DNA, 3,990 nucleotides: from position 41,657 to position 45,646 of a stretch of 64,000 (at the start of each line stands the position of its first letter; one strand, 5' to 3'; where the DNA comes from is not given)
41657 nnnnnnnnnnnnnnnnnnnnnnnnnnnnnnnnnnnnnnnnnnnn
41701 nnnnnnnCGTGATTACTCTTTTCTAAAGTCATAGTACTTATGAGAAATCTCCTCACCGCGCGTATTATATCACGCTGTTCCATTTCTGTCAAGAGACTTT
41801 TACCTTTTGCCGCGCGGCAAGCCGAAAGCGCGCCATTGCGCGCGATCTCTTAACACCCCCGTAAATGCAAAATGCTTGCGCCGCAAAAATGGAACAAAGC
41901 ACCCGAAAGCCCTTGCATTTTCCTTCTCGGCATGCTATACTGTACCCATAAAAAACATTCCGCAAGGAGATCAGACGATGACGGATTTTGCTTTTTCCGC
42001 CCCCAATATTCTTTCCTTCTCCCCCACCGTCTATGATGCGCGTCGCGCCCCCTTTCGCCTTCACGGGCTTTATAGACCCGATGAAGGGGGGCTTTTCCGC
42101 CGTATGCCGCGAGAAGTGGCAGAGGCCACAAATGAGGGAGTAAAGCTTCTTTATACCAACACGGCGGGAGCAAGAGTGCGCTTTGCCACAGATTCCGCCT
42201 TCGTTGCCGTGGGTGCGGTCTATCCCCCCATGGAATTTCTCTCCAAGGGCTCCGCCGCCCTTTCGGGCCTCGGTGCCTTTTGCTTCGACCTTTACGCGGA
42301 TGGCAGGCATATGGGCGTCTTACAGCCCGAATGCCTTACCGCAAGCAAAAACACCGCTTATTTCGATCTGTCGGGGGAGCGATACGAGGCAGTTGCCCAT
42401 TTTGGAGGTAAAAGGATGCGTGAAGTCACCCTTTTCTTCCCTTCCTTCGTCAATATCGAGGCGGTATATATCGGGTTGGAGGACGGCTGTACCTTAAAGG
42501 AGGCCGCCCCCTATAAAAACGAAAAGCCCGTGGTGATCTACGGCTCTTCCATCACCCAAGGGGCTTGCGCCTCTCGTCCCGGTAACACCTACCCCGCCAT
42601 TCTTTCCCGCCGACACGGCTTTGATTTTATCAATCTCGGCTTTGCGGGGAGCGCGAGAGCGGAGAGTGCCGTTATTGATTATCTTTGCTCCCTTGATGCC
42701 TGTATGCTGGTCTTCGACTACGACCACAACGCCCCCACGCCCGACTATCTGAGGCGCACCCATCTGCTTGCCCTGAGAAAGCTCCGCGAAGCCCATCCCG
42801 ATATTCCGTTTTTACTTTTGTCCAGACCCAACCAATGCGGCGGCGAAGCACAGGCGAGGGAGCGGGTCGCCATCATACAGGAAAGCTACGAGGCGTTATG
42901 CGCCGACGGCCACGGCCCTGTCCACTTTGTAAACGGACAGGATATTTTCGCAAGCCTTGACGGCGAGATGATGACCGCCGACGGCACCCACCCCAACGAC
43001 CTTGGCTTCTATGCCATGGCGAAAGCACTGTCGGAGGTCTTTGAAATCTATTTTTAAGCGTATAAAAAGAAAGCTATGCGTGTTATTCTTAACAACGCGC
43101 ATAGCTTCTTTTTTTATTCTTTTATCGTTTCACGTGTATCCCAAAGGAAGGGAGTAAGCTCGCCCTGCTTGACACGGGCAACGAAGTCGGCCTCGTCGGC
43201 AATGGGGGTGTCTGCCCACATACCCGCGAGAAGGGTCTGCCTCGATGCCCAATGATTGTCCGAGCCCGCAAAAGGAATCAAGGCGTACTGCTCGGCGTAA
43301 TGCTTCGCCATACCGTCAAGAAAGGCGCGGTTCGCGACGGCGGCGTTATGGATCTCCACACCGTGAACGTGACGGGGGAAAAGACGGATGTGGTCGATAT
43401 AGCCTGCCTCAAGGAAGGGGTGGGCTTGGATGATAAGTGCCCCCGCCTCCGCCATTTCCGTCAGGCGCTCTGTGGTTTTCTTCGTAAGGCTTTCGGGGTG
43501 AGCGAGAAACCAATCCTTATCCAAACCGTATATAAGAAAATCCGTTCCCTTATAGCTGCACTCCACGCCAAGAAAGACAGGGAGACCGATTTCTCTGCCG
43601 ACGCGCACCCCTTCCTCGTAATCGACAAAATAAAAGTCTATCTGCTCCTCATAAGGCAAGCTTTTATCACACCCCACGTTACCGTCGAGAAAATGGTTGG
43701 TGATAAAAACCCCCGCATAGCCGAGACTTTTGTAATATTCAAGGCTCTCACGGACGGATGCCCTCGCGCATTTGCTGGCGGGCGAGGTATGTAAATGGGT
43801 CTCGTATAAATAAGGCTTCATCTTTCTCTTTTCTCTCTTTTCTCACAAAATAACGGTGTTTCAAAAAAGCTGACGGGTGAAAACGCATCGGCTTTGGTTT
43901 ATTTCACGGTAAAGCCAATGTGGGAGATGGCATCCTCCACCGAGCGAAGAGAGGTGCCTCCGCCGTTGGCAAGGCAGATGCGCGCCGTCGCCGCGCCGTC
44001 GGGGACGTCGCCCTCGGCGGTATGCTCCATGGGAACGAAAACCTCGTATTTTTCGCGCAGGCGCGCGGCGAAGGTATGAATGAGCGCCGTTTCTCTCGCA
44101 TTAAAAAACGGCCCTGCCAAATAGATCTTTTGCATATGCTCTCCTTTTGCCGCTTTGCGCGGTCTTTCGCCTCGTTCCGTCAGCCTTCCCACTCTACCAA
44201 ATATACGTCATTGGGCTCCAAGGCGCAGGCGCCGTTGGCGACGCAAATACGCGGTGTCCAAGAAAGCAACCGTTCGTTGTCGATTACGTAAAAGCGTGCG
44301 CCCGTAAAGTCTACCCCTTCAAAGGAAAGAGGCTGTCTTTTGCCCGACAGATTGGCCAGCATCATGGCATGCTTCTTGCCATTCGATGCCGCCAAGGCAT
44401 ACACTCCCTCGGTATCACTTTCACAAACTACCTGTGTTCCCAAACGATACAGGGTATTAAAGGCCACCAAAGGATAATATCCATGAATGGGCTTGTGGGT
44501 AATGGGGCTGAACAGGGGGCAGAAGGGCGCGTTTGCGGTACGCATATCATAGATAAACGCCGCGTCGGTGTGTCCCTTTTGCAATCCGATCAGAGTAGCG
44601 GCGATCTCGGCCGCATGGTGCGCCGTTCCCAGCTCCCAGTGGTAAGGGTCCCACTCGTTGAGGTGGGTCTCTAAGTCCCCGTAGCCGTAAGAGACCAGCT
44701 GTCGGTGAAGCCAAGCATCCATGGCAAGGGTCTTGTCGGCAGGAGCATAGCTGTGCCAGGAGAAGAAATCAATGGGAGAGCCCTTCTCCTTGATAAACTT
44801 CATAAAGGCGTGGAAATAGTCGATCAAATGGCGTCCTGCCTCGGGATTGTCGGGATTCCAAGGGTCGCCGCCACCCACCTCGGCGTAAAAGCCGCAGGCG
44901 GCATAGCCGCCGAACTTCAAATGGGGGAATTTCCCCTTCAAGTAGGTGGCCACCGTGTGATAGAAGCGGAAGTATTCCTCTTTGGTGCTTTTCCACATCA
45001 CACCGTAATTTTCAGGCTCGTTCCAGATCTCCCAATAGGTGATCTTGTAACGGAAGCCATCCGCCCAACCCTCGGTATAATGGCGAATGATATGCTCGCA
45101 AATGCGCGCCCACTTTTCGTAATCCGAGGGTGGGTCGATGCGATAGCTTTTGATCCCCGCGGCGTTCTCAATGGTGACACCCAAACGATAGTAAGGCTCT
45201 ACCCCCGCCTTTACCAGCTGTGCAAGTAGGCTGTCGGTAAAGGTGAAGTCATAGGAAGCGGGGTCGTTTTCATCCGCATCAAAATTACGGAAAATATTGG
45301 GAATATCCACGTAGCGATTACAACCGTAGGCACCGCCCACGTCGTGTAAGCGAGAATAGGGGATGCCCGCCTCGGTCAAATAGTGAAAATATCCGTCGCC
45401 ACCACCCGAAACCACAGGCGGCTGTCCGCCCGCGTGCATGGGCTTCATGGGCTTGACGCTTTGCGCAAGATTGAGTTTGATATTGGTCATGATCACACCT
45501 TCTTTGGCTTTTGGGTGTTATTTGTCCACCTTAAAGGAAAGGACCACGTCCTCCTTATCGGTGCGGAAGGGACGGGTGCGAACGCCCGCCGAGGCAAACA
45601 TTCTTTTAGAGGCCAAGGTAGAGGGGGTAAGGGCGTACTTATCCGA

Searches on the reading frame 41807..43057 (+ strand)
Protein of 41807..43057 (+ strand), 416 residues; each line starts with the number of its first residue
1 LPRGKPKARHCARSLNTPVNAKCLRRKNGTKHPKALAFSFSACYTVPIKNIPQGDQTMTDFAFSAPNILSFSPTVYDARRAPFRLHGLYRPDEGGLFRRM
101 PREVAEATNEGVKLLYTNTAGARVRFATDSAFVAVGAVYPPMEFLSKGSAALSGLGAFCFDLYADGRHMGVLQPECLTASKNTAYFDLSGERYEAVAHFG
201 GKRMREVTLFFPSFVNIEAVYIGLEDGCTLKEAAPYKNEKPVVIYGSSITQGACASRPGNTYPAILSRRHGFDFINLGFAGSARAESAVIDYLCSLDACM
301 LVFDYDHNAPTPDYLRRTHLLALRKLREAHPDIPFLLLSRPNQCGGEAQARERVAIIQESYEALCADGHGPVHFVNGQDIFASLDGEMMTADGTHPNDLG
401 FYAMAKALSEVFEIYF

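Call 20: search_protein_families(library=pfam, proteins=[window:41807-43057:+], max_evalue=0.00001)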
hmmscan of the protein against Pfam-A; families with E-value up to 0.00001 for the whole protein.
window:41807-43057:+ (416 aa): 3 families
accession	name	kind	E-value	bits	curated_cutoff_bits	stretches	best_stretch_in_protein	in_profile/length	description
PF14606.12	Lipase_GDSL_3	-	8e-37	127.7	27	1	239-412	1-177/178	GDSL-like Lipase/Acylhydrolase family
PF14607.12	GxDLY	-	1.6e-12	47.9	27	1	77-227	5-143/146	N-terminus of Esterase_SGNH_hydro-type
PF13472.12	Lipase_GDSL_2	-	6e-10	40.3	32.9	1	245-400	2-175/178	GDSL-like Lipase/Acylhydrolase family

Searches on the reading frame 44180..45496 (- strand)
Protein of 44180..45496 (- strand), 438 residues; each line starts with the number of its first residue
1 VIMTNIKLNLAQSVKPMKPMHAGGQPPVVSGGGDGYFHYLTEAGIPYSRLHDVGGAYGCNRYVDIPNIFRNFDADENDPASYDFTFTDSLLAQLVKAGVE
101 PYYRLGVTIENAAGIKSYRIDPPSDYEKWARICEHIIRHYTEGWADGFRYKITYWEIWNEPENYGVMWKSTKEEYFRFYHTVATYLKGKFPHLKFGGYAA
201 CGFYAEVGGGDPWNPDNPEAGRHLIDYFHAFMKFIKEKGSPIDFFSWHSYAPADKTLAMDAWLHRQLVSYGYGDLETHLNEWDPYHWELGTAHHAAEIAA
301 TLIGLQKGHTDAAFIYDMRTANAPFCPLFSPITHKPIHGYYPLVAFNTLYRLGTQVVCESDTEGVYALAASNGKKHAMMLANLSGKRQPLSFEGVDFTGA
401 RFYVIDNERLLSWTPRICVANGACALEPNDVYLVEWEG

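Call 20: search_protein_families(library=pfam, proteins=[window:44180-45496:-], max_evalue=0.00001)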
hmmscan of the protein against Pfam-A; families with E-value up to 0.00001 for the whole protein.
window:44180-45496:- (438 aa): 1 family
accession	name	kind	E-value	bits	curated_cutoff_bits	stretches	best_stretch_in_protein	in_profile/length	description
PF01229.23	Glyco_hydro_39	-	2.3e-20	73.3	26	1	68-258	63-233/472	Glycosyl hydrolases family 39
